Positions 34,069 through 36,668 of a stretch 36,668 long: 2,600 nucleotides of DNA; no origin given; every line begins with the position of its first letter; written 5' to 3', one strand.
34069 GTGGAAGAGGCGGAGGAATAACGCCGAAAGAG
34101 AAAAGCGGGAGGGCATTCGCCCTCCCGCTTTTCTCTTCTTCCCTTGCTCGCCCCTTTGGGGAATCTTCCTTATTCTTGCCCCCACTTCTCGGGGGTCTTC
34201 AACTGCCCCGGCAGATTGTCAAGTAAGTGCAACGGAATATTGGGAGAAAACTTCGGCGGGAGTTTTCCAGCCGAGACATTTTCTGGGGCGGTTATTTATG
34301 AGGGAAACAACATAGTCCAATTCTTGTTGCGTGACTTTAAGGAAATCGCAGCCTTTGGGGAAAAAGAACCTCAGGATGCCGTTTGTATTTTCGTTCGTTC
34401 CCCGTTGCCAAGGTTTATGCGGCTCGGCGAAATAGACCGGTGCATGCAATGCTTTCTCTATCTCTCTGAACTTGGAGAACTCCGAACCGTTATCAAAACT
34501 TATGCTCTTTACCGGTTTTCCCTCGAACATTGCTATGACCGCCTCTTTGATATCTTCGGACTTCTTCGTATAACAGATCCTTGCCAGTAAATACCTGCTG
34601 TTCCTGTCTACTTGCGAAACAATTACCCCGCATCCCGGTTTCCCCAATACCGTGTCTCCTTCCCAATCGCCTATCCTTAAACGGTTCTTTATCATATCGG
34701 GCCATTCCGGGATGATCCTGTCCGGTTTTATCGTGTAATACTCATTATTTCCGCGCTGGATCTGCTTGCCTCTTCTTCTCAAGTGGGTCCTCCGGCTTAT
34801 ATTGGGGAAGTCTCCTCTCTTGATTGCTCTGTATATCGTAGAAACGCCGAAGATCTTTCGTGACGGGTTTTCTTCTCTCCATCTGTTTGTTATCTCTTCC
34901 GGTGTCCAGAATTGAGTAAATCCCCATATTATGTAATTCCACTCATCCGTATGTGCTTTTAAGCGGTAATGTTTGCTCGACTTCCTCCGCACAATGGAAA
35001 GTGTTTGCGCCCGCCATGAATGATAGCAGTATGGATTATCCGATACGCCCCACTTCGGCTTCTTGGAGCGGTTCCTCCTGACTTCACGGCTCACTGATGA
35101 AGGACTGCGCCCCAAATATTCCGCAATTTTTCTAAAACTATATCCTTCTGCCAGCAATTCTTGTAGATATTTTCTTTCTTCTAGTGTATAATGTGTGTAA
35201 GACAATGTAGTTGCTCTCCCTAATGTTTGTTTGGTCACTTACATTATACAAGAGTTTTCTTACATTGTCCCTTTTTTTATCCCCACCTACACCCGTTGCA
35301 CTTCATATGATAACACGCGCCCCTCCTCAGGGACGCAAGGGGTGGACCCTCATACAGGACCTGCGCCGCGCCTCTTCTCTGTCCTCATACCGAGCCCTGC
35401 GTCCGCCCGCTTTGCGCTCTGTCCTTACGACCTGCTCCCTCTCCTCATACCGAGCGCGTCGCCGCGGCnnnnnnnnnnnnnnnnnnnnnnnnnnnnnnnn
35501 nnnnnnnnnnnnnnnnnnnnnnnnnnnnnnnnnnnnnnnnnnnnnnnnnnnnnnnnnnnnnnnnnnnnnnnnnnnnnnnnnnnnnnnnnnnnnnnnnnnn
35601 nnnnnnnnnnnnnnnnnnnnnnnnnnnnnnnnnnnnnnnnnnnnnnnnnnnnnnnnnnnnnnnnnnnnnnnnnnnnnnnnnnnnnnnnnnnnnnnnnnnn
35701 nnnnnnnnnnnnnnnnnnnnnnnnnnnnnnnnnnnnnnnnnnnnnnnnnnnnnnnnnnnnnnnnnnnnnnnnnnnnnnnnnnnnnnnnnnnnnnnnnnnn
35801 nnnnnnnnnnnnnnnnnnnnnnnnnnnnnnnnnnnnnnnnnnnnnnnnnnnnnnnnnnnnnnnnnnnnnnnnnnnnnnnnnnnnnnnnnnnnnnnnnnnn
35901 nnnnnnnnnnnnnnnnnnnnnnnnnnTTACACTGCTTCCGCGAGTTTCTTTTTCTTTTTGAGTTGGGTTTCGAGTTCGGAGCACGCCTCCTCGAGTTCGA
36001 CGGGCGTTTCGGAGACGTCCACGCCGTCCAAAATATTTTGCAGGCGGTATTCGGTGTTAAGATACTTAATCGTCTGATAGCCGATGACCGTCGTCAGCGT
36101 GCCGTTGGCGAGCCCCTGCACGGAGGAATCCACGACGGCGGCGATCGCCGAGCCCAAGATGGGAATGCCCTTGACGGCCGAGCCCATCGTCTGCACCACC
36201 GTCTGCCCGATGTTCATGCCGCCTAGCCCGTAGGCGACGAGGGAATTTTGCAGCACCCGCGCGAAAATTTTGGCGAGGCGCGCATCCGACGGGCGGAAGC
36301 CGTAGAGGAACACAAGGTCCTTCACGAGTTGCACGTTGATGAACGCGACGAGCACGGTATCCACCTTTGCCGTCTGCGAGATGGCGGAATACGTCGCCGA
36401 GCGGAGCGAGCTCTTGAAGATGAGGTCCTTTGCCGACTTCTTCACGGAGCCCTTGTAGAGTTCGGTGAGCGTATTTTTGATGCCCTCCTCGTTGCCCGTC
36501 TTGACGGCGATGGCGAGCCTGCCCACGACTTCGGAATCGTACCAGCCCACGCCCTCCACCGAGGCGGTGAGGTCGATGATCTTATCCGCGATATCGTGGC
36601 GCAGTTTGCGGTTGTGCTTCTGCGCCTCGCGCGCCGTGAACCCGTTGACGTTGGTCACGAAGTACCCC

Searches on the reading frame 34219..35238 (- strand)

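Call 8: search_protein_families(library=pfam, proteins=[window:34219-35238:-])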
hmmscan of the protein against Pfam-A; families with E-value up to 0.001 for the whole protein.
window:34219-35238:- (339 aa): 3 families
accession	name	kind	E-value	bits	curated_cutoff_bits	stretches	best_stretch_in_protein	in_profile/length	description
PF13936.12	HTH_38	-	8e-18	64.4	27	1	13-56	1-44/44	Helix-turn-helix domain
PF13384.12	HTH_23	-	4.2e-07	30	24.6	1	20-56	5-41/50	Homeodomain-like domain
PF00665.32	rve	-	9.2e-07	29.5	32.6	1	192-276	8-102/102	Integrase core domain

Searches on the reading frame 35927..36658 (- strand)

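Call 8: search_protein_families(library=pfam, proteins=[window:35927-36658:-])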
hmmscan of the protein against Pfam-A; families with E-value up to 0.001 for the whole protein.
window:35927-36658:- (243 aa): 1 family
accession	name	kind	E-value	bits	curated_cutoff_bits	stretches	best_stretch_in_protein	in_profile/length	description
PF05128.17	DUF697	-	1.7e-18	67.3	27.7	1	64-202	10-137/162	Domain of unknown function (DUF697)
